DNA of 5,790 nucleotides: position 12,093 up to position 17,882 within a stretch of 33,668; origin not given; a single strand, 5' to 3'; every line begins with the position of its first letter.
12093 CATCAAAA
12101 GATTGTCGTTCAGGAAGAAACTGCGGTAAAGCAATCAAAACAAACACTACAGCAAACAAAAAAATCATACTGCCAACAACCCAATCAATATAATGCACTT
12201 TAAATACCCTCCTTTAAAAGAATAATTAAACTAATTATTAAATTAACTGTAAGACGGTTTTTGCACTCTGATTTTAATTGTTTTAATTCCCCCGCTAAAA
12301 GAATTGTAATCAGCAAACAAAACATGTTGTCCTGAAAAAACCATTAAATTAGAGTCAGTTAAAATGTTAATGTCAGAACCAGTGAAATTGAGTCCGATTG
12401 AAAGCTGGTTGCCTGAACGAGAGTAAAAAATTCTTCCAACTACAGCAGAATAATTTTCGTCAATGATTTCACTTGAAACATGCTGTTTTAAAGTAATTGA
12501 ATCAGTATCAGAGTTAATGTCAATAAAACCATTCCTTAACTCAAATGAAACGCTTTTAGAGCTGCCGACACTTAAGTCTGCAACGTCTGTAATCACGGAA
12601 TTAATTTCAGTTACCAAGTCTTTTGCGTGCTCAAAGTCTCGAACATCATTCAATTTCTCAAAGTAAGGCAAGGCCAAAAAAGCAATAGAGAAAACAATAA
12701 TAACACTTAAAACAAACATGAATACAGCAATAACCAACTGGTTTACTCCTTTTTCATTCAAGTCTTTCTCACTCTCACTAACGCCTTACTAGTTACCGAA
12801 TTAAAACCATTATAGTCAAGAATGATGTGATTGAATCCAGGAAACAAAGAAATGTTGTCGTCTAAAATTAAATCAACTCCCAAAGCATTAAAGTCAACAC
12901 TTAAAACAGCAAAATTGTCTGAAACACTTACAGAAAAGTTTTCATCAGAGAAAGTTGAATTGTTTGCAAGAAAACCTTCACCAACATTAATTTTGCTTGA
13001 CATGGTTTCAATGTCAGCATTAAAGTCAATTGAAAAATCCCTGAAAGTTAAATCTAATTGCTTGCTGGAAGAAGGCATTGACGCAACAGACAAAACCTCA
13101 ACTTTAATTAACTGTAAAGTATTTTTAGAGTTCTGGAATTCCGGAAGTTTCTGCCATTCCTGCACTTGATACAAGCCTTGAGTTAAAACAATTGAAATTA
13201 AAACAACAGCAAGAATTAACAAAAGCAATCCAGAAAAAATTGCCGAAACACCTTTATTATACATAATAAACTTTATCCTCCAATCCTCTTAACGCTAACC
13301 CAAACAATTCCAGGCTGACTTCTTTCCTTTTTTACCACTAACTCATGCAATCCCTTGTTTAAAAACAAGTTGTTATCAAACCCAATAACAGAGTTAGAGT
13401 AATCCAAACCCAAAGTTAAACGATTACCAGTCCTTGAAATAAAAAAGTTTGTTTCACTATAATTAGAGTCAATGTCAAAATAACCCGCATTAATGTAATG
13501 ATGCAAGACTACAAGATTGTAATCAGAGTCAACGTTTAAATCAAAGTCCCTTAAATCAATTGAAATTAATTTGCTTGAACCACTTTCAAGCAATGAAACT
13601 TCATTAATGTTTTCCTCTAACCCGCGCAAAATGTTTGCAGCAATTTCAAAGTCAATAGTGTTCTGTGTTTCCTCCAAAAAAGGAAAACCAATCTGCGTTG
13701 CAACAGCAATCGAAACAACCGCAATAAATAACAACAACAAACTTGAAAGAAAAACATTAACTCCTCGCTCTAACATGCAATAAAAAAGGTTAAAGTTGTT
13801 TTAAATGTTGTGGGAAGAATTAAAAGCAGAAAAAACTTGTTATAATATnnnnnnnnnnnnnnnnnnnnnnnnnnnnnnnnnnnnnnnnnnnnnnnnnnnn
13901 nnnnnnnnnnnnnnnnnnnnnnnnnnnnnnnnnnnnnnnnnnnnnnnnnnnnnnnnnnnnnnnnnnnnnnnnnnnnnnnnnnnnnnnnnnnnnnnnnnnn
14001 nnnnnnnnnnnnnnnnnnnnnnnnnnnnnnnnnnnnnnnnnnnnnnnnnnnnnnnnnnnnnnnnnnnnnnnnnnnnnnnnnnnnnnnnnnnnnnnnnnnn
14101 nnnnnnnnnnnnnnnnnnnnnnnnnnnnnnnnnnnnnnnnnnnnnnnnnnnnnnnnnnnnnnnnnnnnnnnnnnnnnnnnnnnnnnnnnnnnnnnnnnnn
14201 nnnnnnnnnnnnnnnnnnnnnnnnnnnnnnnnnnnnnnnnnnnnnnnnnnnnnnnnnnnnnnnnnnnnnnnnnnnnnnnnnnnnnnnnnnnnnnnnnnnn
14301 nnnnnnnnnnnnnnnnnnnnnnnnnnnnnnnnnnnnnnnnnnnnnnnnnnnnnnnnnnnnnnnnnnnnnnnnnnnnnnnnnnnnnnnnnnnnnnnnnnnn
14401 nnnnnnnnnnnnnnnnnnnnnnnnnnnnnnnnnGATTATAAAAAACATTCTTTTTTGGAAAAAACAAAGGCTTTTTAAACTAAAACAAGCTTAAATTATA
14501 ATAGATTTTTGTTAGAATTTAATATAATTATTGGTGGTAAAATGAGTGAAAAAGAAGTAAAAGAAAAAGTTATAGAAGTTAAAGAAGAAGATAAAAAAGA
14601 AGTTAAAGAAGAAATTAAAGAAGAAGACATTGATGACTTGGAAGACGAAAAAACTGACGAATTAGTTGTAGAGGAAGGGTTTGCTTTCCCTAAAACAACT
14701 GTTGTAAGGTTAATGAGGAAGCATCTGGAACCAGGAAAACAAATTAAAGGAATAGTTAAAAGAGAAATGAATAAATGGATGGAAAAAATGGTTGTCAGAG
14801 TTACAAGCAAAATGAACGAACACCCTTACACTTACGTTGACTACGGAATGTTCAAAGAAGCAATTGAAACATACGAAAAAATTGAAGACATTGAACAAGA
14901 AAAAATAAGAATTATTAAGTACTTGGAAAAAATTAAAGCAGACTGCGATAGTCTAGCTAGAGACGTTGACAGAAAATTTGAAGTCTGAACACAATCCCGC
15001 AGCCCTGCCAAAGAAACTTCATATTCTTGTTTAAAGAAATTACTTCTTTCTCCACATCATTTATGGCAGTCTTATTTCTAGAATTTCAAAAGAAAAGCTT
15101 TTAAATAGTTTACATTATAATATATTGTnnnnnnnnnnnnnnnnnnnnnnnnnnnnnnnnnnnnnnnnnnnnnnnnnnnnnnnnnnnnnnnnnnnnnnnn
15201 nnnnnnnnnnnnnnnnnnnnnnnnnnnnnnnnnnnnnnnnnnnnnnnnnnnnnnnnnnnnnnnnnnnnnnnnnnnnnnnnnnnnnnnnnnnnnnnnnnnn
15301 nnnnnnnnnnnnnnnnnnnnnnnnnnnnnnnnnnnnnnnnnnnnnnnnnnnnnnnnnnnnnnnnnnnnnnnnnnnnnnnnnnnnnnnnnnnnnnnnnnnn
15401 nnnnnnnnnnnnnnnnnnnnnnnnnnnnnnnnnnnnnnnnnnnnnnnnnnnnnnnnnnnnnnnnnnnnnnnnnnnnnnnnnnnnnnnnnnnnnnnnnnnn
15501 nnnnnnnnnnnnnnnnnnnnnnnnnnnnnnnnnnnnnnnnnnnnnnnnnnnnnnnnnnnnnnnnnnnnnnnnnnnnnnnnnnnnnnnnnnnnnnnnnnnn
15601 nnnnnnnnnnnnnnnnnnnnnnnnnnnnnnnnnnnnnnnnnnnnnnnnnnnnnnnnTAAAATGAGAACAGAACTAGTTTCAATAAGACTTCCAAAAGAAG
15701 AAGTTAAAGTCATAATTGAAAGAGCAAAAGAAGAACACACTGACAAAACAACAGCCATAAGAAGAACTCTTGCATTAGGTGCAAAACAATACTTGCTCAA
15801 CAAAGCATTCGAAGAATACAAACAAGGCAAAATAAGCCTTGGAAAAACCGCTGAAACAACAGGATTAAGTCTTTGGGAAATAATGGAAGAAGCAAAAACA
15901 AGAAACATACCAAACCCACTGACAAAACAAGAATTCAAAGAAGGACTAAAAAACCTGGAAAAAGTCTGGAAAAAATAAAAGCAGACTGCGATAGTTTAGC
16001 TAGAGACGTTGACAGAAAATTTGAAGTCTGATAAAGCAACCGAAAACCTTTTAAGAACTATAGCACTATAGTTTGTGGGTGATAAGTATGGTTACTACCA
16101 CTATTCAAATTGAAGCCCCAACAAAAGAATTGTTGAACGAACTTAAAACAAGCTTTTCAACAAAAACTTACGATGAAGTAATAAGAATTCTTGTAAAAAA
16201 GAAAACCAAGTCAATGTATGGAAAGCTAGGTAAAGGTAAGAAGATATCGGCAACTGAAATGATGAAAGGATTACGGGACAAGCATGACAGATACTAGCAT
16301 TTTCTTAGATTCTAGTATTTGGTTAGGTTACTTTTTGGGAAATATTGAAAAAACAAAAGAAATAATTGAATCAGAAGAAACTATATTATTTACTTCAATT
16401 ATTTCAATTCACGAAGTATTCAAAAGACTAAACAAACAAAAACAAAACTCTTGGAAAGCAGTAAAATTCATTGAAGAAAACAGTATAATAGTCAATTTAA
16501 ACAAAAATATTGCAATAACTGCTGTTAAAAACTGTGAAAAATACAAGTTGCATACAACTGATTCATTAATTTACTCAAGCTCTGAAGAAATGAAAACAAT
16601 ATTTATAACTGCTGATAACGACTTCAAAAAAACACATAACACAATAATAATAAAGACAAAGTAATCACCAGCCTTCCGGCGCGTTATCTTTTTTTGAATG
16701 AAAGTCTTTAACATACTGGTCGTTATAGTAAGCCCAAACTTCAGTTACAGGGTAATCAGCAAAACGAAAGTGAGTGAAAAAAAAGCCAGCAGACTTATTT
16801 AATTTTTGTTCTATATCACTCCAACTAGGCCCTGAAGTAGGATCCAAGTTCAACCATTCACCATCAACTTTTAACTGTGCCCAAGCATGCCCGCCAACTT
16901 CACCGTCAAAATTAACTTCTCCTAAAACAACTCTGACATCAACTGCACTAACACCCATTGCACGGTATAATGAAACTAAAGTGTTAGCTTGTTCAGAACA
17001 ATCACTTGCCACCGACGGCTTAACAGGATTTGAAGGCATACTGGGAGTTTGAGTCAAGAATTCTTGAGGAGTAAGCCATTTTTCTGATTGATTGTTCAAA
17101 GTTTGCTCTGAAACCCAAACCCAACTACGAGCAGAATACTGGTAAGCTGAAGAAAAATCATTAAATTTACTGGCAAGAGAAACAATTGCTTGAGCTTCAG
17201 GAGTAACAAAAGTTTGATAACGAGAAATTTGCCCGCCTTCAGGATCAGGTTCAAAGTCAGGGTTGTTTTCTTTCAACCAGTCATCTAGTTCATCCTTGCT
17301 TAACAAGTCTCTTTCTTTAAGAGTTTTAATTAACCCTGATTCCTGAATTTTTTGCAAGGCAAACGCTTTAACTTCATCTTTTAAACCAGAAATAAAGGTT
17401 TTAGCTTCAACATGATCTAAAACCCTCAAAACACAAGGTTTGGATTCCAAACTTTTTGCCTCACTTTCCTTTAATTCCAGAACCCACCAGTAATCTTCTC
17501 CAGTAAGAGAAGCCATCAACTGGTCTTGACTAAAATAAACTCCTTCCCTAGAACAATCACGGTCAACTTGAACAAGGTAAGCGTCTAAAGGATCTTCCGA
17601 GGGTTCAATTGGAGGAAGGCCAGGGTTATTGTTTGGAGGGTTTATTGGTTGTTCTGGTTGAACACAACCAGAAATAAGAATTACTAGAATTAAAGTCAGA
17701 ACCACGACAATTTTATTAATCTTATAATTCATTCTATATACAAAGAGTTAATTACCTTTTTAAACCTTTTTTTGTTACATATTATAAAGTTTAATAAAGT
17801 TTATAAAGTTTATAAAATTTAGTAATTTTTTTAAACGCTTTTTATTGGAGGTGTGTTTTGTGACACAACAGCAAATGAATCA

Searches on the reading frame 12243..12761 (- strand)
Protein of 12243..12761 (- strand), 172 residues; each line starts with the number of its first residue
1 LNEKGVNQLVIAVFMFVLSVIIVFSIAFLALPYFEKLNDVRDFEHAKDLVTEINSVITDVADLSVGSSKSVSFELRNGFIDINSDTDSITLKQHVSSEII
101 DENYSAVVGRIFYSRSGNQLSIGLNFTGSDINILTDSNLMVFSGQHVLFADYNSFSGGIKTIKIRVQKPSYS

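Call 9: search_protein_families(library=pfam, proteins=[window:12243-12761:-], max_evalue=1)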
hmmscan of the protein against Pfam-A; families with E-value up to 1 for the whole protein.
window:12243-12761:- (172 aa): 2 families
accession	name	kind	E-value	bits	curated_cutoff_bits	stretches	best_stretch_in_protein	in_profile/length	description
PF23960.2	DUF7289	-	0.0066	16.4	27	1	14-113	9-104/238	Family of unknown function (DUF7289)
PF11712.13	Vma12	-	0.061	13.7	25.5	1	4-65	69-125/137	Endoplasmic reticulum-based factor for assembly of V-ATPase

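Call 89: search_protein_families(library=ncbifam, proteins=[window:12243-12761:-], max_evalue=1)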
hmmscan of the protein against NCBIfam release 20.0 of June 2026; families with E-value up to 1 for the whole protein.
window:12243-12761:- (172 aa): 0 families

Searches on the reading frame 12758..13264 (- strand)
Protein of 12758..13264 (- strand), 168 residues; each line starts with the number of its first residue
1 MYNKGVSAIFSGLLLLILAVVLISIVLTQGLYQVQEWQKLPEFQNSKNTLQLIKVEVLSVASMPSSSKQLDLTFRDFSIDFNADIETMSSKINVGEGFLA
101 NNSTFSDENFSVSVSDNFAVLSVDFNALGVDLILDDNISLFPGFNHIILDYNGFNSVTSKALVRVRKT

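Call 9: search_protein_families(library=pfam, proteins=[window:12758-13264:-], max_evalue=1)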
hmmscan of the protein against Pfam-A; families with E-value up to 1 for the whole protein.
window:12758-13264:- (168 aa): 1 family
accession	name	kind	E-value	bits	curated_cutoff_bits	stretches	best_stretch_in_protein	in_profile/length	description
PF11773.13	ComGE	-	0.017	15.5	25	1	20-88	13-70/82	Competence system putative prepilin ComGE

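Call 89: search_protein_families(library=ncbifam, proteins=[window:12758-13264:-], max_evalue=1)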
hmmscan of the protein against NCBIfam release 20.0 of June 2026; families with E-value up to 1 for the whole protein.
window:12758-13264:- (168 aa): 1 family
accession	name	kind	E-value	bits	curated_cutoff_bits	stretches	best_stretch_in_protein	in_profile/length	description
NF007800.0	PRK10506.1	equivalog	0.065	13.1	158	1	13-48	13-48/163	prepilin peptidase-dependent protein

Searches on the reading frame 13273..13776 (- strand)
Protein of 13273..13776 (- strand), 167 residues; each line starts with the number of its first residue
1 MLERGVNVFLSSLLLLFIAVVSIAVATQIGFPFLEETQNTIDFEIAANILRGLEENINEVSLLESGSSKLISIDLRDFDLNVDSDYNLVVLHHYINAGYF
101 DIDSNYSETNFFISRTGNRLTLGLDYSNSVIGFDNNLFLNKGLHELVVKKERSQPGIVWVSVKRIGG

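Call 9: search_protein_families(library=pfam, proteins=[window:13273-13776:-], max_evalue=1)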
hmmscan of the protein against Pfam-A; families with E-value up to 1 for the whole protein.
window:13273-13776:- (167 aa): 1 family
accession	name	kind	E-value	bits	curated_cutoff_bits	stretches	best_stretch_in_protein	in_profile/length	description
PF23960.2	DUF7289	-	0.11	12.5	27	1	4-84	1-80/238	Family of unknown function (DUF7289)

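Call 89: search_protein_families(library=ncbifam, proteins=[window:13273-13776:-], max_evalue=1)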
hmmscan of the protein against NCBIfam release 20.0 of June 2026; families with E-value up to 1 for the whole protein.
window:13273-13776:- (167 aa): 3 families
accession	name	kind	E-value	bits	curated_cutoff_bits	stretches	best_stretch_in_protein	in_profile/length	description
NF002298.0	PRK01222.1-4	equivalog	0.081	12.6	215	1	25-76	23-74/209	phosphoribosylanthranilate isomerase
TIGR02857.1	CydD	equivalog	0.088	11.7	435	1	9-44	228-261/529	thiol reductant ABC exporter subunit CydD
NF006805.0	PRK09318.1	equivalog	0.1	11.5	486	0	93-114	58-79/387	bifunctional 3,4-dihydroxy-2-butanone-4-phosphate synthase/GTP cyclohydrolase II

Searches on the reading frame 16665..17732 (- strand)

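Call 17: search_protein_families(library=pfam, proteins=[window:16665-17732:-], max_evalue=0.01)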
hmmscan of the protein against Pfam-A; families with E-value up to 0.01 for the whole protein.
window:16665-17732:- (355 aa): 1 family
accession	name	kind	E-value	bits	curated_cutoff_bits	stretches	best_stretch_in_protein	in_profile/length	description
PF01841.26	Transglut_core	-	2.6e-07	31.3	23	1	242-298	51-108/108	Transglutaminase-like superfamily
